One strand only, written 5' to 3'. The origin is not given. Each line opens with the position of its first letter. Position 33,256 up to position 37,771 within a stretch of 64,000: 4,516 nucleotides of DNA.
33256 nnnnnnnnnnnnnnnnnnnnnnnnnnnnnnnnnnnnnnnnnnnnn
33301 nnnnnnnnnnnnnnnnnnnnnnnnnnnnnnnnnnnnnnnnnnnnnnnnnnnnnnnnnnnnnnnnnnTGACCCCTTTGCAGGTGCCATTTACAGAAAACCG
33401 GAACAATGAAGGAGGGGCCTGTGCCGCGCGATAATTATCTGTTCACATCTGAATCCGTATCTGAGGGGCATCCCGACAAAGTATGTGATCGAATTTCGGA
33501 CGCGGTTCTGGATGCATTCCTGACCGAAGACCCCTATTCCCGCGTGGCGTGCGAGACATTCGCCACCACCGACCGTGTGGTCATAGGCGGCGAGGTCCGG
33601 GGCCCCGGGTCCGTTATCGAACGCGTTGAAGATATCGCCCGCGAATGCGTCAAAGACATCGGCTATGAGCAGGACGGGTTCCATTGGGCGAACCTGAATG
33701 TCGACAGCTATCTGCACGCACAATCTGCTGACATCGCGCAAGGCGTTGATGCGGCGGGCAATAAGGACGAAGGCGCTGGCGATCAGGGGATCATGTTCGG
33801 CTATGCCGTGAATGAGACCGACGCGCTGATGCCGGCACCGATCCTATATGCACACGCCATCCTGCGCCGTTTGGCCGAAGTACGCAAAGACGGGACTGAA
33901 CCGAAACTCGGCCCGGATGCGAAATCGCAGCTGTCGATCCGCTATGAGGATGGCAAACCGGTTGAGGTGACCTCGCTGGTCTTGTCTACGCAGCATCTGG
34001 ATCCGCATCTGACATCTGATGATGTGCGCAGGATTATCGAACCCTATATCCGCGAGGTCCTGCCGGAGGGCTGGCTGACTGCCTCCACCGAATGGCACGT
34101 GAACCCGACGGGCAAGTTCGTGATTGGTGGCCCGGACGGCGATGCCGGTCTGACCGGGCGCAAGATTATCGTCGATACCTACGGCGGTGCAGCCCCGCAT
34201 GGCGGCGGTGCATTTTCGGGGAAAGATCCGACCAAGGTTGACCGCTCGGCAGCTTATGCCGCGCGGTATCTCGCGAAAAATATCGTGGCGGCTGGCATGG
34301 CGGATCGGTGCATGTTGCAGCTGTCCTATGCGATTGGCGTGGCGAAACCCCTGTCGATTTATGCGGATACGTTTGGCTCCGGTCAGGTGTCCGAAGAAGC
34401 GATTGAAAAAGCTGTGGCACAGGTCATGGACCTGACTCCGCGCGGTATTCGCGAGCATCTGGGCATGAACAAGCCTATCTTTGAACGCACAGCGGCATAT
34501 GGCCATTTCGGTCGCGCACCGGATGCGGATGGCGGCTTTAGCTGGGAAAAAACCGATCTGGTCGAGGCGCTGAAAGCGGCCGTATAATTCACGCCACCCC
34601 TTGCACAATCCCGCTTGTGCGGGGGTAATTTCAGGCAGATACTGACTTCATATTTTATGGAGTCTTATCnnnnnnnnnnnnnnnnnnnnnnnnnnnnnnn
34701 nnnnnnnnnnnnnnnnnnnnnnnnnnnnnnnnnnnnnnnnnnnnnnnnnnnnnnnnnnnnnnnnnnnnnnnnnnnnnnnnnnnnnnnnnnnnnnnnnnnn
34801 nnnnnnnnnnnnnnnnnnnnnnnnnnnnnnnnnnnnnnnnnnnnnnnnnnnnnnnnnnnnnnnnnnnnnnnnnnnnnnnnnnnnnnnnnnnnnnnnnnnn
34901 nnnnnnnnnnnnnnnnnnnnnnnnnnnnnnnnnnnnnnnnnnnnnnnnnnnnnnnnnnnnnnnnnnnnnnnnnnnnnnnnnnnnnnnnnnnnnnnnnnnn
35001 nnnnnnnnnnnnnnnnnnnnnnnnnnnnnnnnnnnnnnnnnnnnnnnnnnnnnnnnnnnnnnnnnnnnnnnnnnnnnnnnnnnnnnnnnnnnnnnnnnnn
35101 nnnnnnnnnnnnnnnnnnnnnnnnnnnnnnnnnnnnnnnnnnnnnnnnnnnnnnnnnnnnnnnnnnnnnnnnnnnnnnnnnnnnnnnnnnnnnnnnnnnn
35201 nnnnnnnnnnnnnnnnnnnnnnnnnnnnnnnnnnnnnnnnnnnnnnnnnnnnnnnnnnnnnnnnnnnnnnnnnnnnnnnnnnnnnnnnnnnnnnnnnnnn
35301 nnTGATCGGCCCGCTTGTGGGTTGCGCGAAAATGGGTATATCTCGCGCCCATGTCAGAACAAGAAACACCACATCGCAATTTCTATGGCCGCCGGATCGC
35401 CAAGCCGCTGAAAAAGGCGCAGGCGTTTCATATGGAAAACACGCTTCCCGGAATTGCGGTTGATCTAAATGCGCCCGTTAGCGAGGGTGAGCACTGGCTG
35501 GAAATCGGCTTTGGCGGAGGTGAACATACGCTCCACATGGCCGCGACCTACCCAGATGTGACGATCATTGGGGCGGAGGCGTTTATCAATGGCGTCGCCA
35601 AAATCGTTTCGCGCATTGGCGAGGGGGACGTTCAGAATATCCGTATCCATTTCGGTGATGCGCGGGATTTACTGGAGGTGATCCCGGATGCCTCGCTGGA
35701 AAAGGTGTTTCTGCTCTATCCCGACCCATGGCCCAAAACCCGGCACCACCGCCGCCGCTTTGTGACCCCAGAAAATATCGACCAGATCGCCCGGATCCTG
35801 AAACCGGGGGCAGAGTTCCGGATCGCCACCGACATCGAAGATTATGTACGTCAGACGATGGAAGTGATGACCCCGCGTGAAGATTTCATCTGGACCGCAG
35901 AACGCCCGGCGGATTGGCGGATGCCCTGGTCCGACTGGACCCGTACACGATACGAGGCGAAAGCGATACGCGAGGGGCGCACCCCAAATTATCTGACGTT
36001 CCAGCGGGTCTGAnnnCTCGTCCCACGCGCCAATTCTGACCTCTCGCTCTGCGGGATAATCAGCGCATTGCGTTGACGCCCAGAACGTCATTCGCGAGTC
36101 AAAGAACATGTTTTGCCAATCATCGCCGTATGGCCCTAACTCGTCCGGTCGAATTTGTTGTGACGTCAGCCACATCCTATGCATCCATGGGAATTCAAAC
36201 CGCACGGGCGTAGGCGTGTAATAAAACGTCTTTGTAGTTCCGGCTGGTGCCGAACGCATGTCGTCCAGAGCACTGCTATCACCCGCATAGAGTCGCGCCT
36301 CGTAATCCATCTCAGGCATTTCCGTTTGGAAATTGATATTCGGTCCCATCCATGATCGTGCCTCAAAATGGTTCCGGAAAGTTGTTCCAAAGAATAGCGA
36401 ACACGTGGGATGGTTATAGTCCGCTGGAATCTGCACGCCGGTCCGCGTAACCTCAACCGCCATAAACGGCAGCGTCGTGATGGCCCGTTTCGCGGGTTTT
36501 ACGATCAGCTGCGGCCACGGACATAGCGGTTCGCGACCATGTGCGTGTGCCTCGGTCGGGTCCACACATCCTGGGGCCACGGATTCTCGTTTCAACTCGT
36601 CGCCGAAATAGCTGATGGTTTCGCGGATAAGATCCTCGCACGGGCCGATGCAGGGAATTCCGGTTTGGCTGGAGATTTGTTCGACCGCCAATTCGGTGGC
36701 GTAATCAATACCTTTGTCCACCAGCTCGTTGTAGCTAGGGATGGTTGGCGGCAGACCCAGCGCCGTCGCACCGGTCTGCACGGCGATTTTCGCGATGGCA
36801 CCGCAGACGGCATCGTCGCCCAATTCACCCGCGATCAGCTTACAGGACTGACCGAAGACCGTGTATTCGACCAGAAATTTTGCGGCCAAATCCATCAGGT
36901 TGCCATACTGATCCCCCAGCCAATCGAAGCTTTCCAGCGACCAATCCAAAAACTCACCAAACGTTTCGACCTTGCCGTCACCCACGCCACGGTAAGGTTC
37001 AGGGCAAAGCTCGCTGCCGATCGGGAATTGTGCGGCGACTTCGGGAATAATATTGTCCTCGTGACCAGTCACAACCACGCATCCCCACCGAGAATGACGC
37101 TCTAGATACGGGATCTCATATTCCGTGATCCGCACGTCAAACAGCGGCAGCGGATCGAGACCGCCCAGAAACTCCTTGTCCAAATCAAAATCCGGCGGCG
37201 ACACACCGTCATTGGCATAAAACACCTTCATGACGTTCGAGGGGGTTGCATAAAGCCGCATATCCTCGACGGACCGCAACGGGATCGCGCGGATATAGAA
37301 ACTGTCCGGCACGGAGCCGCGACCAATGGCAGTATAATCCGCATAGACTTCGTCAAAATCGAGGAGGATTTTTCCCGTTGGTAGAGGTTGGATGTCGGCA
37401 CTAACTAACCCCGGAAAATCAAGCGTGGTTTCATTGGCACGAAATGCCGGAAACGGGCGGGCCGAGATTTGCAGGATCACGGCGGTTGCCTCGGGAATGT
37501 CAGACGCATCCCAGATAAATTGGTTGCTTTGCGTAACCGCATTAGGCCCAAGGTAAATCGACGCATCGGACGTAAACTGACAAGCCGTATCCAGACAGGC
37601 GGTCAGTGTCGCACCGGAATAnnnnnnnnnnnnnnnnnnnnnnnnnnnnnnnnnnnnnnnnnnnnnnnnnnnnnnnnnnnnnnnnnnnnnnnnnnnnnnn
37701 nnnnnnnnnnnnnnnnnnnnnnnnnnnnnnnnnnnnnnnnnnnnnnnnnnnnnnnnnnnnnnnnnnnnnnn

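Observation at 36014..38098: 694-aa secreted, Cys-rich orphan protein between trmB and aroA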

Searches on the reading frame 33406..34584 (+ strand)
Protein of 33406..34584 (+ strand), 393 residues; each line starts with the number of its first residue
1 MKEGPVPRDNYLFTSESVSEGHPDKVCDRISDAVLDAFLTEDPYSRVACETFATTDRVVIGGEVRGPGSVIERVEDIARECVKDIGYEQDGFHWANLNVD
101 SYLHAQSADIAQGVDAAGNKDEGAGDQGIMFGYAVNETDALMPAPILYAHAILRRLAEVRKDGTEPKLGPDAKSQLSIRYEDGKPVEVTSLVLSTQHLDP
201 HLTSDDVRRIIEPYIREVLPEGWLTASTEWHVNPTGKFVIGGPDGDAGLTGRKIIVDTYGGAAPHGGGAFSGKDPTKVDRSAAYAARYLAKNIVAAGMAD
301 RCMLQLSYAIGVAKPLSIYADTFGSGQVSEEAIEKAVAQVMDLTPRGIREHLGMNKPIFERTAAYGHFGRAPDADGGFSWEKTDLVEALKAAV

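Call 91: list_cluster_members(proteins=[P0001, window:33406-34584:+, window:38720-40066:+, window:41945-43627:+, window:38255-38632:+, window:40515-41129:+, window:40066-40461:+])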
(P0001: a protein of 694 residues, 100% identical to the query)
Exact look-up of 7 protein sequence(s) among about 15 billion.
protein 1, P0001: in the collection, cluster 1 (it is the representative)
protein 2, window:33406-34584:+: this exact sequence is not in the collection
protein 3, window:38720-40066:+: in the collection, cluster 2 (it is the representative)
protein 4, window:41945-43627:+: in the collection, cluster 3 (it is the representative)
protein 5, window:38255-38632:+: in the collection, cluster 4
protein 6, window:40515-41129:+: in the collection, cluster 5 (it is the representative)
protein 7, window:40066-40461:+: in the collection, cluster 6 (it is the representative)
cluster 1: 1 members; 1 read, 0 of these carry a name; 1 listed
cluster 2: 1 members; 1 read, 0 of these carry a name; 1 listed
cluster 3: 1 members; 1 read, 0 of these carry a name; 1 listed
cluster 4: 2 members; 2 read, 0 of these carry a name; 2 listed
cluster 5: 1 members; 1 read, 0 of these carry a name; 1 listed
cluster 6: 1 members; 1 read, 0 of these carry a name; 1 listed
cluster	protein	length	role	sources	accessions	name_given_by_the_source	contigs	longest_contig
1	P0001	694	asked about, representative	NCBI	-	-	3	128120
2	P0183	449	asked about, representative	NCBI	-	-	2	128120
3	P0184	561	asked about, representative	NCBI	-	-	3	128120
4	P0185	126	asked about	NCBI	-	-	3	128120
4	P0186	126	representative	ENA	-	-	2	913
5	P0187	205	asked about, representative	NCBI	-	-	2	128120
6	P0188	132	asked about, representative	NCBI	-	-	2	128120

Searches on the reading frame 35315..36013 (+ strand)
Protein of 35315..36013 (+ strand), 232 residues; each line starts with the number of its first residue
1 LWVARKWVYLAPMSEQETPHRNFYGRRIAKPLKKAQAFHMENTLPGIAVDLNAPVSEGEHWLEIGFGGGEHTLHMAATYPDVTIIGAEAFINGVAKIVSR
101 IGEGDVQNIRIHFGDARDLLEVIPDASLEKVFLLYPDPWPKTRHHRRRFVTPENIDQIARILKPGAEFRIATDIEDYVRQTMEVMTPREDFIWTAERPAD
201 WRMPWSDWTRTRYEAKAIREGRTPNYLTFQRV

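Call 3: search_protein_families(library=pfam, proteins=[window:35315-36013:+], max_evalue=1)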
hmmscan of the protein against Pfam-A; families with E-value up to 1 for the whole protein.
window:35315-36013:+ (232 aa): 9 families
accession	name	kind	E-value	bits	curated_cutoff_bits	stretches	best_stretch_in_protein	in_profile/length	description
PF02390.23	Methyltransf_4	-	9e-44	149.4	24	1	61-223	5-169/173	Putative methyltransferase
PF13649.12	Methyltransf_25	-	0.00023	22.2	27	1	62-165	2-96/97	Methyltransferase domain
PF24675.1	NpmA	-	0.0066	16.2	60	1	61-174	27-140/214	16S rRNA (adenine(1408)-N(1))-methyltransferase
PF13489.12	Methyltransf_23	-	0.0082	16.3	27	1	57-177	22-123/164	Methyltransferase domain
PF01135.25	PCMT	-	0.012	15.8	20.3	1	49-117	66-134/210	Protein-L-isoaspartate(D-aspartate) O-methyltransferase (PCMT)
PF06080.18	DUF938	-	0.013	15.8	27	1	51-110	18-78/202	Protein of unknown function (DUF938)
PF13847.12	Methyltransf_31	-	0.032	14.4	27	1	57-172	3-111/145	Methyltransferase domain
PF08241.18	Methyltransf_11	-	0.12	13.5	21.2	1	62-168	1-93/95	Methyltransferase domain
PF02353.26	CMAS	-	0.16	11.7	27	1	54-106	59-110/273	Mycolic acid cyclopropane synthetase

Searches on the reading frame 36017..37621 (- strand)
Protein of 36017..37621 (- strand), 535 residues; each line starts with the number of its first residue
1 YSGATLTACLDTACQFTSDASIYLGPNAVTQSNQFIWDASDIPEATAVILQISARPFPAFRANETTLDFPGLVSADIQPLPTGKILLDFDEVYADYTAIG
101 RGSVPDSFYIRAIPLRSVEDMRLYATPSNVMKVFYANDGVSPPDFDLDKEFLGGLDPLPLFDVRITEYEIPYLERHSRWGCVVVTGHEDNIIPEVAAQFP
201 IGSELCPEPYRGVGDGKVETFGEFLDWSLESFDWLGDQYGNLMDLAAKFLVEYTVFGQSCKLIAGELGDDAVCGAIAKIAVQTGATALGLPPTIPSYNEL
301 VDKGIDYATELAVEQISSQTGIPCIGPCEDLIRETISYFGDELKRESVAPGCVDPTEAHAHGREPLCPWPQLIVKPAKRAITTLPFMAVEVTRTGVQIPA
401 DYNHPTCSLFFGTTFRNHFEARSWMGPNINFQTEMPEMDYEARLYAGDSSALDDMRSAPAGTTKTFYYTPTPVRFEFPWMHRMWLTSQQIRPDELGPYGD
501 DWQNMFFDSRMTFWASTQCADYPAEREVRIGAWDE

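Call 42: find_homologous_proteins(query=A3, max_evalue=0.00001)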
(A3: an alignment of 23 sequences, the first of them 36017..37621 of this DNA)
Query A3 (23 sequences) (535 aa, profile of the alignment): 18 proteins with E <= 0.00001 among 8000 candidates.
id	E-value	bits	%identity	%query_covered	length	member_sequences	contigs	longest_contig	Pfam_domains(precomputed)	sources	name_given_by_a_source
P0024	2.3e-145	504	41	89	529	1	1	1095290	-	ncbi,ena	-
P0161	1.6e-143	497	38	97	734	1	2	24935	-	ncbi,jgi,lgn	-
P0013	1.4e-142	494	35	89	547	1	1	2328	-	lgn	-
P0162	3.6e-139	483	37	97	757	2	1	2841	-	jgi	jgi:hypothetical protein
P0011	1.7e-138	481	36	97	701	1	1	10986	-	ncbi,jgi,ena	jgi:hypothetical protein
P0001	2.6e-138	480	100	100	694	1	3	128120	-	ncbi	-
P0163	1.9e-135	471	35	97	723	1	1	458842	-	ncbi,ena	-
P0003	3.3e-128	447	37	96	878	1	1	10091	-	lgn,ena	-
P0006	3.0e-126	440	37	99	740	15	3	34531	-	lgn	-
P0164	2.8e-124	434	37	99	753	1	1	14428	-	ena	-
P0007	4.0e-124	433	37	99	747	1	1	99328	-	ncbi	ncbi:MAG: hypothetical protein ACR2O3_13835 [Rhizobiaceae bacterium]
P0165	1.1e-123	432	34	99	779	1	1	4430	-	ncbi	ncbi:MAG: hypothetical protein ACR2O3_00735 [Rhizobiaceae bacterium]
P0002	6.9e-123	429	72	100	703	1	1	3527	-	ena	-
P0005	1.0e-122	429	36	99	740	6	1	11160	-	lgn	-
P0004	2.3e-117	411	40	96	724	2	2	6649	-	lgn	-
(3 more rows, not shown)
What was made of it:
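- Tried and rejected: The word-index homolog search with a profile added little (call 42).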

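Call 57: predict_structure(alignment_id=A3)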
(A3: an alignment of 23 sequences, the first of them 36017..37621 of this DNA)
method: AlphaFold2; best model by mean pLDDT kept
length: 535 residues; sequences in the alignment: 23
mean_pLDDT: 72.1   pTM: 0.46
mean pLDDT of the five models: 72.1, 71.9, 70.8, 69.4, 69.2
residues with pLDDT >= 90: 58; 70-90: 296; 50-70: 93; < 50: 88
segments of 3 or more residues with pLDDT < 50: 26-29, 139-156, 214-239, 286-299, 348-350, 521-535
pLDDT, mean of each block of 10 residues (from residue 1): 62 55 53 79 88 87 79 90 83 82 78 89 84 62 33 52 87 82 92 93 90 50 44 41 67 73 65 72 47 42 67 71 82 71 51 74 85 87 84 85 76 86 77 81 84 88 87 78 70 62 76 81 40 32
secondary structure, 60 per line:
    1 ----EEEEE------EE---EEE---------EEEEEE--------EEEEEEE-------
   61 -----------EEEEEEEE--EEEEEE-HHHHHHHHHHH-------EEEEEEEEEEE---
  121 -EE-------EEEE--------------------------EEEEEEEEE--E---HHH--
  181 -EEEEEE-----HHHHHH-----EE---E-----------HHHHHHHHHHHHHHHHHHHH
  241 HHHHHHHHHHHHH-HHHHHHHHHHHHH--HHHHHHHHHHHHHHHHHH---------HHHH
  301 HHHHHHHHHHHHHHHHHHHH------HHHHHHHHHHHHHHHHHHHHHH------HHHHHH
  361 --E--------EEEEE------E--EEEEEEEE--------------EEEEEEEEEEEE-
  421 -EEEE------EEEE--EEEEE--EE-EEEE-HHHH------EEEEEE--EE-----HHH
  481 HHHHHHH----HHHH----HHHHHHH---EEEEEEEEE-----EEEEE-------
elements in order: E5-9 E21-23 E33-38 E47-53 E72-79 E82-87 H89-99 E107-117 E131-134 E161-169 E182-187 H193-198 H221-253 H255-267 H270-287 H297-320 H327-348 H355-360 E372-376 E386-393 E408-419 E422-425 E432-435 E438-442 E448-451 H453-456 E463-468 H478-487 H492-495 H500-506 E510-518 E524-528
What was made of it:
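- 36017..37207 (-): Conserved C-terminal head, residues 298-694: β strands, a five-helix bundle and a β-sandwich, with 10 Cys. AF2 model pLDDT is 72 (call 57).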

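Call 59: fold_search(model_id=the predicted structure, library=pdb)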
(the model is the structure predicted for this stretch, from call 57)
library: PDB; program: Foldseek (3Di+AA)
matches with E <= 10: 966; with E <= 0.001: 0
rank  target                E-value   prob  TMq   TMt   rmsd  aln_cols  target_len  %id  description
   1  7u06_b                1.2e-03  0.23  0.12  0.09  30.1       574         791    7  Structure of the yeast TRAPPII-Rab11/Ypt32 complex in the closed/open state (composite structure) (released 2022-04-27)
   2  4r7x_A                3.8e-03  0.96  0.13  0.33   9.7       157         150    9  Crystal structure of N-lobe of human ARRDC3(1-180) (released 2014-10-01)
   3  4r7x_B                3.8e-03  0.93  0.12  0.32  10.4       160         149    9  Crystal structure of N-lobe of human ARRDC3(1-180) (released 2014-10-01)
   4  8hsv_A                3.5e-02  0.12  0.13  0.17  23.7       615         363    6  The structure of rat beta-arrestin1 in complex with a rat Mdm2 peptide (released 2023-07-19)
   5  1xf1_A                4.9e-02  0.23  0.11  0.07  16.5       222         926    9  Structure of C5a peptidase- a key virulence factor from Streptococcus (released 2005-11-22)
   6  8gum_B                5.5e-02  0.28  0.11  0.16  16.4       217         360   12  Chitin-active AA10 LPMO (GbpA) from Vibrio campbellii (released 2023-06-21)
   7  1g4r                  6.5e-02  0.11  0.14  0.19  20.3       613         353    8  CRYSTAL STRUCTURE OF BOVINE BETA-ARRESTIN 1 (released 2001-10-03)
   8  2wlj_B                7.2e-02  0.15  0.10  0.17  20.2       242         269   10  Potassium channel from Magnetospirillum magnetotacticum (released 2010-06-09)
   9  4gej_J                9.1e-02  0.28  0.10  0.29  10.2       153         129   11  N-terminal domain of VDUP-1 (released 2013-02-27)
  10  7n9l                  9.1e-02  0.15  0.11  0.17  20.3       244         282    9  KirBac3.1 C71S C262S (released 2021-12-29)
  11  8i0z_B                1.0e-01  0.28  0.12  0.17  10.5       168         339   10  Structure of beta-arrestin2 in complex with a phosphopeptide corresponding to the human C5a anaphylatoxin chemotactic  (released 2023-05-17)
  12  9ijr_C                1.1e-01  0.18  0.09  0.14  14.0       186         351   10  Cryo-EM structure of the orphan GPR52 beta-arrestin 1 complex bound to ligand c17 (released 2025-09-03)
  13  9wsv_C                1.1e-01  0.18  0.10  0.15  11.0       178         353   11  Cryo-EM structure of DAMGO-muOR-arrestin-1-Fab30 complex (released 2025-11-26)
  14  7adi_A                1.2e-01  0.18  0.11  0.18  19.4       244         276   10  KirBac3.1 W46R: role of a highly conserved tryptophan at the membrane-water interface of Kir channel (released 2022-01-12)
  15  7adi_B                1.3e-01  0.20  0.12  0.21  19.6       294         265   10  KirBac3.1 W46R: role of a highly conserved tryptophan at the membrane-water interface of Kir channel (released 2022-01-12)
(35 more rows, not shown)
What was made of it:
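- Tried and rejected: Foldseek against the PDB found nothing at E <= 1e-3 (call 59).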

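Call 65: search_solved_structures(query=A3, max_evalue=10, show_alignments=3)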
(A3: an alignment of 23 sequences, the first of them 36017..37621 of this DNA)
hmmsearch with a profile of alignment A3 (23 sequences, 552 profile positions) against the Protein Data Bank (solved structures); distinct sequences matched with E-value up to 10: 3.
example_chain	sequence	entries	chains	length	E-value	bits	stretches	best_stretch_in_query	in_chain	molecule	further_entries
6fu8_C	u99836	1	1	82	0.22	13.3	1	145-202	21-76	50S ribosomal protein L23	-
3g33_B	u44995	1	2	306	0.47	12.3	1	316-363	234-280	CCND3 protein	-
6v8i_CF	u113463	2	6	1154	1.4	10.7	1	243-303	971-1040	Tape Measure Protein, gp57 | Tape measure protein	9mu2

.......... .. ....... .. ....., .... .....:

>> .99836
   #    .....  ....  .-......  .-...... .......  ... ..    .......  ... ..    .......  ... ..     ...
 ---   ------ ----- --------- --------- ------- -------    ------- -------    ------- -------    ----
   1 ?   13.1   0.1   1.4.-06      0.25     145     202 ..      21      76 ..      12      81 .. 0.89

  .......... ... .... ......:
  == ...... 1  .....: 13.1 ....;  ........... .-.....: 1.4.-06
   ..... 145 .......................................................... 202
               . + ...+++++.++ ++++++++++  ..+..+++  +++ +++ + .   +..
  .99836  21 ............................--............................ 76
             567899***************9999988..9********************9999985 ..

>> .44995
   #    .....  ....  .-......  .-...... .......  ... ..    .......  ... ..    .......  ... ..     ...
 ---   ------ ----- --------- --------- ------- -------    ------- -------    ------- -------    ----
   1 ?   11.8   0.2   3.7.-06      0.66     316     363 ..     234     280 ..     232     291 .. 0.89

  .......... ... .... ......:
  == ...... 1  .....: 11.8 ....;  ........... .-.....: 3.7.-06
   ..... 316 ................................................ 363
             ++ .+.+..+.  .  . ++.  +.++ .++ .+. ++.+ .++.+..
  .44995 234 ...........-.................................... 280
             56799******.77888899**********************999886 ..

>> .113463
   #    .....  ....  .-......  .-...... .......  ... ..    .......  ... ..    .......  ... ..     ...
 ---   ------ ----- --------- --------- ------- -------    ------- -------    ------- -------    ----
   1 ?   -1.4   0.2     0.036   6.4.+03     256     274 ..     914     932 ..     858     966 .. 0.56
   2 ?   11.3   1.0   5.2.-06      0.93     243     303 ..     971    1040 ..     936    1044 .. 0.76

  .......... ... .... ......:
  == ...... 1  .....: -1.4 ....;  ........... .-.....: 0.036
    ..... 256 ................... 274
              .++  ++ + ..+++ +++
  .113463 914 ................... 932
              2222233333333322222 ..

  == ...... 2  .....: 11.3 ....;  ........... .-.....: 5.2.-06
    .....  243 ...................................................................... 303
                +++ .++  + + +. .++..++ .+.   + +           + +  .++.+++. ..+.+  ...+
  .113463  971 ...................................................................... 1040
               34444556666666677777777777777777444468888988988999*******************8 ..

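Call 78: search_protein_families(library=pfam, alignment_id=A3, max_evalue=1)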
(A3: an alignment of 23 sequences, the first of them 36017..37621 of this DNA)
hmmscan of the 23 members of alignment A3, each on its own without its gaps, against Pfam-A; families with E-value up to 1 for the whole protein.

A. member 1, window:36017-37621:- (535 aa): 0 families

B. families by the number of members that match (of 23 scanned): 9 families
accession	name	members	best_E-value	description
PF01839.29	FG-GAP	1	0.047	FG-GAP repeat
PF21117.3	MRB1590_C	1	0.1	MRB1590 C-terminal domain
PF04091.18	Sec15_C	1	0.13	Exocyst complex subunit Sec15 C-terminal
PF01970.21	TctA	1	0.15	Tripartite tricarboxylate transporter TctA family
PF17494.7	DUF5429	1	0.21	Family of unknown function (DUF5429)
PF09546.15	Spore_III_AE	1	0.24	Stage III sporulation protein AE (spore_III_AE)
PF21522.3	MreB-like_C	1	0.3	Archaeal actin homologue MreB-like, C-terminal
PF09196.16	DUF1953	1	0.35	Domain of unknown function (DUF1953)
PF03823.19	Neurokinin_B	1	0.42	Neurokinin B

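Call 79: search_protein_families(library=ncbifam, alignment_id=A3, max_evalue=1)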
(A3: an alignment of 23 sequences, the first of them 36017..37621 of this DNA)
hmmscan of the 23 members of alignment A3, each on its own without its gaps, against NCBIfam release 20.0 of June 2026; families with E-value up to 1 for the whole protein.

A. member 1, window:36017-37621:- (535 aa): 1 family
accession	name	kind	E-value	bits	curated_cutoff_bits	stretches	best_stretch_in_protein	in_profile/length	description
NF004616.0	PRK05950.1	subfamily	0.036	13.2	228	1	6-43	151-189/238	succinate dehydrogenase iron-sulfur subunit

B. families by the number of members that match (of 23 scanned): 6 families
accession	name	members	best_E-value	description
NF052321.1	LP_Lmo2079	1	0.018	Lmo2079 family surface lipoprotein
NF004616.0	PRK05950.1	1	0.036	succinate dehydrogenase iron-sulfur subunit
TIGR04480.1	D_pro_red_PrdA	1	0.073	D-proline reductase (dithiol) proprotein PrdA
NF053770.1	CIS5_fam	1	0.077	CIS5 family contractile injection system inner tube adaptor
NF041229.1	BagF_FevY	1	0.092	phospho-2-dehydro-3-deoxyheptonate aldolase BagF/FevY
NF007764.0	PRK10446.1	1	0.18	30S ribosomal protein S6--L-glutamate ligase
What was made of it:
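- Tried and rejected: Weak recurrent hits: scanning 23 diverse head sequences against Pfam and NCBIfam at E <= 1 found no recurring family (calls 78, 79).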
